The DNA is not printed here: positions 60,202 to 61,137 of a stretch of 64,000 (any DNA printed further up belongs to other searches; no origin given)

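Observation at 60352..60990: Spo0A with a pseudo-receiver domain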

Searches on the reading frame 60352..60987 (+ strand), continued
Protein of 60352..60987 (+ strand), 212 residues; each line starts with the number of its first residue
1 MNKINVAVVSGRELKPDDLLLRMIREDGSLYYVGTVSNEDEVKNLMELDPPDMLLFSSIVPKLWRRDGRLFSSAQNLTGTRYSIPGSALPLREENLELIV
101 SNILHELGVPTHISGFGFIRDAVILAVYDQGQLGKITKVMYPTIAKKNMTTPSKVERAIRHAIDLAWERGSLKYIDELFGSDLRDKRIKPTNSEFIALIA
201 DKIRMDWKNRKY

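Call 18: search_solved_structures(query=P0030, max_evalue=1e-10, show_alignments=4)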
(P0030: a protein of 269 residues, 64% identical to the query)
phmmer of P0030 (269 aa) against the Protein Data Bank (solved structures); distinct sequences matched with E-value up to 1e-10: 34.
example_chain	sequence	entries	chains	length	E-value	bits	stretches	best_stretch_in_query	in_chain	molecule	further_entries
1lq1_A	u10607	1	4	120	2.3e-52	181.2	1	150-264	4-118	Stage 0 sporulation protein A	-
1fc3_A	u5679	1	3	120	3.1e-52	180.7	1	150-264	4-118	SPO0A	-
9phz_E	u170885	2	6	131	1.3e-32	116.5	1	1-123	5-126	Stage 0 sporulation protein A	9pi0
1dz3_A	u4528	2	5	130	2.5e-26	95.9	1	4-126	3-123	Stage 0 sporulation protein A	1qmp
5wq0_B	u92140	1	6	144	1.4e-24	90.2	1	1-125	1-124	Stage 0 sporulation protein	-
5wq0_D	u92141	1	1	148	7e-24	87.9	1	1-125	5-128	Stage 0 sporulation protein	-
9xzo_A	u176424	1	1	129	1e-18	70.9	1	6-123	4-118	De novo protein M1X0B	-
6er7_A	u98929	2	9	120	6.2e-15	58.5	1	6-121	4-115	120aa long hypothetical chemotaxis protein (CheY)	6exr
3lte_A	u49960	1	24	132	5.5e-14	55.4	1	5-124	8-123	Response regulator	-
6ekg_Y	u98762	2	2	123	7.8e-14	54.9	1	6-121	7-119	Chemotaxis protein CheY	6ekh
7od9_B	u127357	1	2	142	1.2e-13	54.3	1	6-121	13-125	Response regulator receiver protein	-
9dvt_R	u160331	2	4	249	1.6e-13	54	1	5-130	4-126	DNA-binding dual master transcriptional regulator RpaA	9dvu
6azr_B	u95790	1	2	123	1.8e-13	53.8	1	6-123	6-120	Chemotaxis regulator-transmits chemoreceptor signals to flagelllar motor components CheY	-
3dge_C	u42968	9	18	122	2e-13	53.6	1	6-123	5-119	Response regulator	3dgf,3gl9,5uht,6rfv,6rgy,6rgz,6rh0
4ja2_A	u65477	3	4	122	2e-13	53.6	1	6-123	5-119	Response regulator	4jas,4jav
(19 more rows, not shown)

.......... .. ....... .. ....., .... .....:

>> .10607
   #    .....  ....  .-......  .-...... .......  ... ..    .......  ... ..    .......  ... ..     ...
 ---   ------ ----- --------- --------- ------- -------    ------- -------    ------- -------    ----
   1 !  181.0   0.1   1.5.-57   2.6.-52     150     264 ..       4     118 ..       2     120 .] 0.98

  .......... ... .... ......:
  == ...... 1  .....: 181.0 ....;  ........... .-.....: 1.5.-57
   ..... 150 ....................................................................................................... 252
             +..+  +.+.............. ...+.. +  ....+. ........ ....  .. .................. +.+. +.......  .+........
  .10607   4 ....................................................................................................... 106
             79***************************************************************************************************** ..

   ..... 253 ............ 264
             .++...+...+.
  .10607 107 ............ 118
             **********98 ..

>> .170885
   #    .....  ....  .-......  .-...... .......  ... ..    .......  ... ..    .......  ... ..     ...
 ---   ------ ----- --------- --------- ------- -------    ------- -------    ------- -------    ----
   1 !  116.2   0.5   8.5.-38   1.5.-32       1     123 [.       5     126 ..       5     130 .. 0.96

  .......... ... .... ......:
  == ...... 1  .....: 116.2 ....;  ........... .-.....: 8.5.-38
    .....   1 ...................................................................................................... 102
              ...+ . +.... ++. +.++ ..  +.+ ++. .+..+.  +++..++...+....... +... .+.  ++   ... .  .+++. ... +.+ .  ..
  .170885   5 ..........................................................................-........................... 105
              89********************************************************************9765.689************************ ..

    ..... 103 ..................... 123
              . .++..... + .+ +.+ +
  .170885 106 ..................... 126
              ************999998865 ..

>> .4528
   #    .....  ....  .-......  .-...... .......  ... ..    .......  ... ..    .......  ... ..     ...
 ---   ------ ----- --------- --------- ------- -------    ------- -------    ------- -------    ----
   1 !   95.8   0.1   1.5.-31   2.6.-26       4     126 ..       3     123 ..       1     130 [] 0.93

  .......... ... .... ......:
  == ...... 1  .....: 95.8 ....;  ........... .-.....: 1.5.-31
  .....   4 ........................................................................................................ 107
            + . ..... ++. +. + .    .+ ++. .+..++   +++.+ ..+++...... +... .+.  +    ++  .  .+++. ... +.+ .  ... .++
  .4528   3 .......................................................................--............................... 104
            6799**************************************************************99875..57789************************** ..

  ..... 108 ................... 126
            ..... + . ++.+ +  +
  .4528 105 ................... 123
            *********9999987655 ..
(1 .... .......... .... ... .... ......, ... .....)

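Call 29: predict_structure(alignment_id=A2)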
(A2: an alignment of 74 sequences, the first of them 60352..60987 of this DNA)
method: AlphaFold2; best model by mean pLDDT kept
length: 212 residues; sequences in the alignment: 74
mean_pLDDT: 72.4   pTM: 0.54
mean pLDDT of the five models: 72.4, 72.0, 70.5, 69.9, 67.0
residues with pLDDT >= 90: 38; 70-90: 109; 50-70: 26; < 50: 39
segments of 3 or more residues with pLDDT < 50: 59-91
pLDDT, mean of each block of 10 residues (from residue 1): 76 76 79 81 77 64 37 29 32 70 86 92 88 87 91 96 85 59 60 90 74 37
secondary structure, 60 per line:
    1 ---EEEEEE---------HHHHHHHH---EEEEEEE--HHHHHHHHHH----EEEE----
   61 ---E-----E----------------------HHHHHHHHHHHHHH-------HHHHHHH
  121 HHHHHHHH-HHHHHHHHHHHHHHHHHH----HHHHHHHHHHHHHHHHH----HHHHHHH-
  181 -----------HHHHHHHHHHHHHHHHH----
elements in order: E4-9 H19-26 E30-36 H39-48 E53-56 H93-106 H114-128 H130-147 H152-168 H173-179 H192-208

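Call 51: search_protein_families(library=pfam, proteins=[L009:7904-9025:+, L009:9113-9862:+, L009:10001-10798:+], max_evalue=0.001)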
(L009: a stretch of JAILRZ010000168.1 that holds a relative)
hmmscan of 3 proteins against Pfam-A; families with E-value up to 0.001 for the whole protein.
L009:7904-9025:+ (374 aa): 2 families
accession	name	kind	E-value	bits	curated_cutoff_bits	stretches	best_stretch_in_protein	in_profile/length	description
PF05580.18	Peptidase_S55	-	1.5e-68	231.4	25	1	168-372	2-209/210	SpoIVB peptidase S55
PF17820.7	PDZ_6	-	0.00098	19.3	27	0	114-145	18-49/54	PDZ domain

L009:9113-9862:+ (250 aa): 3 families
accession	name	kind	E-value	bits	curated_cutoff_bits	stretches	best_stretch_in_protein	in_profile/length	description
PF00498.31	FHA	-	3.2e-16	60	20.7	1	176-239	2-66/67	FHA domain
PF07179.17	SseB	-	3.9e-15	56.6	21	1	12-135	1-122/124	SseB protein N-terminal domain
PF16697.10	Yop-YscD_cpl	-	0.00015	22.4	33.2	1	167-235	11-79/94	Inner membrane component of T3SS, cytoplasmic domain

L009:10001-10798:+ (266 aa): 2 families
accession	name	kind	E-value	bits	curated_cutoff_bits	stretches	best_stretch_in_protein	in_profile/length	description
PF08769.17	Spo0A_C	-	1.3e-45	154.1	25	1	155-258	1-104/104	Sporulation initiation factor Spo0A C terminal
PF00072.30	Response_reg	-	2.4e-25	89.3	30.2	1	6-120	1-110/111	Response regulator receiver domain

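Call 80: find_encoding_contigs(protein=P0051, flank=10000, max_places=1)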
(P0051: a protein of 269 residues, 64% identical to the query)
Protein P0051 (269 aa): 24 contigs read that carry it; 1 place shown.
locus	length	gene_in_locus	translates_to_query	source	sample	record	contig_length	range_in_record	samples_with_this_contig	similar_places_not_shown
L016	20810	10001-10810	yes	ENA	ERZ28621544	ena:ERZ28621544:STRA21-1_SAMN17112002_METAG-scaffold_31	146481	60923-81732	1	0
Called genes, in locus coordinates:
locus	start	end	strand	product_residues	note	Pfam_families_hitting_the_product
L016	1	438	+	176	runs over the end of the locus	PF01029:NusB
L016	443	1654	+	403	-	PF13742:tRNA_anti_2, PF01336:tRNA_anti-codon, PF02601:Exonuc_VII_L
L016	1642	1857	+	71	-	PF02609:Exonuc_VII_S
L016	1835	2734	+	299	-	PF00348:polyprenyl_synt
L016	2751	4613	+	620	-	PF13292:DXP_synthase_N, PF02779:Transket_pyr, PF02780:Transketolase_C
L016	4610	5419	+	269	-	PF01479:S4 (weak), PF22421:SYY_C-terminal (weak), PF01728:FtsJ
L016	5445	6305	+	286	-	PF00781:DAGK_cat (faint), PF01513:NAD_kinase, PF20143:NAD_kinase_C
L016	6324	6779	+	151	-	PF01316:Arg_repressor, PF02863:Arg_repressor_C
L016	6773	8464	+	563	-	PF02463:SMC_N, PF13175:AAA_15 (faint), PF13476:AAA_23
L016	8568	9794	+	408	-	PF13180:PDZ_2 (weak), PF17820:PDZ_6 (faint), PF05580:Peptidase_S55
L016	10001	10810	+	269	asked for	PF00072:Response_reg, PF08769:Spo0A_C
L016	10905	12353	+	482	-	PF08323:Glyco_transf_5, PF13439:Glyco_transf_4 (weak), PF20706:GT4-conflict (faint), PF00534:Glycos_transf_1, PF13692:Glyco_trans_1_4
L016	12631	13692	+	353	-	PF00154:RecA_N, PF08423:Rad51, PF06745:ATPase (faint), PF21096:RecA_C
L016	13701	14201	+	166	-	PF21981:RecX_HTH3 (faint), PF21982:RecX_HTH1, PF04361:DUF494 (faint), PF02631:RecX_HTH2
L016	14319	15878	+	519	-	PF12072:RNase_Y_N, PF00013:KH_1 (weak), PF01966:HD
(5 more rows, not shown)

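Call 90: predict_structure(alignment_id=A6)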
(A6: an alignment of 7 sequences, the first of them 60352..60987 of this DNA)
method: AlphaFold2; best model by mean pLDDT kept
length: 212 residues; sequences in the alignment: 7
mean_pLDDT: 65.5   pTM: 0.52
mean pLDDT of the five models: 65.5, 63.3, 59.9, 59.8, 58.3
residues with pLDDT >= 90: 7; 70-90: 98; 50-70: 57; < 50: 50
segments of 3 or more residues with pLDDT < 50: 13-17, 61-91, 131-137
pLDDT, mean of each block of 10 residues (from residue 1): 64 49 60 74 76 64 42 29 31 68 83 86 75 50 83 89 83 66 57 80 71 42
secondary structure, 60 per line:
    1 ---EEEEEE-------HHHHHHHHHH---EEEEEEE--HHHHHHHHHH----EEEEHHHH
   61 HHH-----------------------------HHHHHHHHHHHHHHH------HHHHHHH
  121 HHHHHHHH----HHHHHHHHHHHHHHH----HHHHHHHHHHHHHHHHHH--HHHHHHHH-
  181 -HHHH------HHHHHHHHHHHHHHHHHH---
elements in order: E4-9 H17-26 E30-36 H39-48 E53-56 H57-63 H93-107 H114-128 H133-147 H152-169 H172-179 H182-185 H192-209

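Call 93: fold_search(model_id=the predicted structure, library=pdb)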
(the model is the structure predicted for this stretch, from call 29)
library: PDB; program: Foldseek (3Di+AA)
matches with E <= 10: 446; with E <= 0.001: 7
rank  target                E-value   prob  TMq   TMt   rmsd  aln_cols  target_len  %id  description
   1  1fc3_A                1.5e-12  1.00  0.52  0.91   1.3       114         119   53  THE CRYSTAL STRUCTURE OF TRANS-ACTIVATION DOMAIN OF THE SPORULATION RESPONSE REGULATOR, SPO0A (released 2000-11-08)
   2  1fc3_C                1.7e-11  1.00  0.51  0.91   1.4       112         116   54  THE CRYSTAL STRUCTURE OF TRANS-ACTIVATION DOMAIN OF THE SPORULATION RESPONSE REGULATOR, SPO0A (released 2000-11-08)
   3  1lq1_D                3.4e-11  1.00  0.48  0.93   2.0       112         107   52  DNA Complexed Structure of the Key Transcription Factor Initiating Development in Sporulation Bacteria (released 2002-08-23)
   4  1lq1_A                2.0e-10  1.00  0.48  0.94   1.8       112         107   52  DNA Complexed Structure of the Key Transcription Factor Initiating Development in Sporulation Bacteria (released 2002-08-23)
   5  1fc3_B                4.9e-10  1.00  0.46  0.96   1.5       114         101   50  THE CRYSTAL STRUCTURE OF TRANS-ACTIVATION DOMAIN OF THE SPORULATION RESPONSE REGULATOR, SPO0A (released 2000-11-08)
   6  1lq1_C                5.2e-10  1.00  0.49  0.91   1.8       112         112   53  DNA Complexed Structure of the Key Transcription Factor Initiating Development in Sporulation Bacteria (released 2002-08-23)
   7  1lq1_B                1.3e-09  1.00  0.47  0.95   1.7       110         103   53  DNA Complexed Structure of the Key Transcription Factor Initiating Development in Sporulation Bacteria (released 2002-08-23)
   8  1sd5                  2.3e-01  0.12  0.18  0.20  14.9       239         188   13  Crystal structure of Rv1626 (released 2004-09-21)
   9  1rnl                  2.8e-01  0.11  0.19  0.20  18.1       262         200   13  THE NITRATE/NITRITE RESPONSE REGULATOR PROTEIN NARL FROM NARL (released 1996-11-08)
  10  1a04_A                3.5e-01  0.11  0.19  0.20  17.9       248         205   13  THE STRUCTURE OF THE NITRATE/NITRITE RESPONSE REGULATOR PROTEIN NARL IN THE MONOCLINIC C2 CRYSTAL FORM (released 1998-03-18)
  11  1s8n                  3.7e-01  0.15  0.21  0.23  12.8       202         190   18  Crystal structure of Rv1626 from Mycobacterium tuberculosis (released 2004-09-21)
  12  6ymz_A                4.2e-01  0.93  0.19  0.12   3.9        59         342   24  Structure of the CheB methylsterase from P. atrosepticum SCRI1043 (released 2021-02-17)
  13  5jg7_A                4.2e-01  0.10  0.18  0.25  19.4       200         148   12  Crystal structure of putative periplasmic binding protein from Salmonella typhimurium LT2 (released 2016-04-27)
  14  5jg7_B                4.5e-01  0.11  0.19  0.26  19.0       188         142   13  Crystal structure of putative periplasmic binding protein from Salmonella typhimurium LT2 (released 2016-04-27)
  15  3eul_B                5.4e-01  0.92  0.21  0.34   3.5        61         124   23  Structure of the signal receiver domain of the putative response regulator NarL from Mycobacterium tuberculosis (released 2008-11-11)
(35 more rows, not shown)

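Call 97: list_cluster_members(proteins=[P0003, P0125, P0124])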
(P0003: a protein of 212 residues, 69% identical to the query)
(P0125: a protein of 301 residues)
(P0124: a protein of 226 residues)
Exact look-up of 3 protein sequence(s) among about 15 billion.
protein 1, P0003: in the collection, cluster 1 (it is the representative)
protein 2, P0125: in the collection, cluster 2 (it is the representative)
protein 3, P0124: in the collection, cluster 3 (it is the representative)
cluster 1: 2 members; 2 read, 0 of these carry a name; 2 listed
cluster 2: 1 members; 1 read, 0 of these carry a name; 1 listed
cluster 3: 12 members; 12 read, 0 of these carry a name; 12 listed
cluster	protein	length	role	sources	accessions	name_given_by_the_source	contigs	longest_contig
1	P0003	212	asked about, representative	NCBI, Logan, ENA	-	-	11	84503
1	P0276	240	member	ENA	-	-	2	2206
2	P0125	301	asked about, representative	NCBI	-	-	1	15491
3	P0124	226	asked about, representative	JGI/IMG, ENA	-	-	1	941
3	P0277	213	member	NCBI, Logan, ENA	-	-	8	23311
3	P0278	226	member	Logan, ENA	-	-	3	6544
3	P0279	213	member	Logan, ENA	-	-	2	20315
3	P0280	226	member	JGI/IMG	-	-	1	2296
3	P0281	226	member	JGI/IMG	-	-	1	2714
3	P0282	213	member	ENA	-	-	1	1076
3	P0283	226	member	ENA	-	-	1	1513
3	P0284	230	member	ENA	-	-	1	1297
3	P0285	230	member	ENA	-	-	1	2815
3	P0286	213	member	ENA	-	-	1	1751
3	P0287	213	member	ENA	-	-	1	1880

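Call 98: find_encoding_contigs(protein=P0277, flank=10000, max_places=2)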
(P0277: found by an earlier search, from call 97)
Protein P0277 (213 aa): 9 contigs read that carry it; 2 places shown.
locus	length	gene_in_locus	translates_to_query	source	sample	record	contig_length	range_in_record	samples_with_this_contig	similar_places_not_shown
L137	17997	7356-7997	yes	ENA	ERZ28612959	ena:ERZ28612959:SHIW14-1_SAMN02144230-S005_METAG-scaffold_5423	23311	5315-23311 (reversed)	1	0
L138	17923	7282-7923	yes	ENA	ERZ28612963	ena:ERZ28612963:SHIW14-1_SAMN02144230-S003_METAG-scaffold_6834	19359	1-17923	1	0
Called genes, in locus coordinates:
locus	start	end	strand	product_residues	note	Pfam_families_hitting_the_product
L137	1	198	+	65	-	?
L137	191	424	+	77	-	PF02609:Exonuc_VII_S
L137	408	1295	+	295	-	PF00348:polyprenyl_synt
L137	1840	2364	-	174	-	-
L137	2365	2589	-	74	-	-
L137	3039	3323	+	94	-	PF02780:Transketolase_C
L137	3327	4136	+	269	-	PF01479:S4, PF01728:FtsJ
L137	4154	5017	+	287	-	PF01513:NAD_kinase, PF20143:NAD_kinase_C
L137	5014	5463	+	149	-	PF01316:Arg_repressor, PF02863:Arg_repressor_C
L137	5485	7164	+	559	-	PF02463:SMC_N, PF13175:AAA_15, PF13476:AAA_23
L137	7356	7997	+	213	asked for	PF08769:Spo0A_C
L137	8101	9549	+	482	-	PF08323:Glyco_transf_5, PF13439:Glyco_transf_4 (weak), PF20706:GT4-conflict (faint), PF00534:Glycos_transf_1, PF13692:Glyco_trans_1_4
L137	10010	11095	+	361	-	PF00154:RecA_N, PF08423:Rad51, PF06745:ATPase (faint), PF21096:RecA_C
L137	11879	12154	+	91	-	PF04365:BrnT_toxin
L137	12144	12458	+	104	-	PF14384:BrnA_antitoxin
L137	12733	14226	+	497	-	PF00512:HisKA, PF02518:HATPase_c, PF00072:Response_reg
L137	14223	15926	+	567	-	PF00072:Response_reg, PF00990:GGDEF, PF00563:EAL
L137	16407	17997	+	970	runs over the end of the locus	PF00324:AA_permease, PF13520:AA_permease_2, PF00512:HisKA, PF02518:HATPase_c, PF00072:Response_reg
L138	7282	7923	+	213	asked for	PF08769:Spo0A_C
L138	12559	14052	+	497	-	PF00512:HisKA, PF02518:HATPase_c, PF00072:Response_reg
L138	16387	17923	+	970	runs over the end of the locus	PF00324:AA_permease, PF13520:AA_permease_2, PF00512:HisKA, PF02518:HATPase_c, PF00072:Response_reg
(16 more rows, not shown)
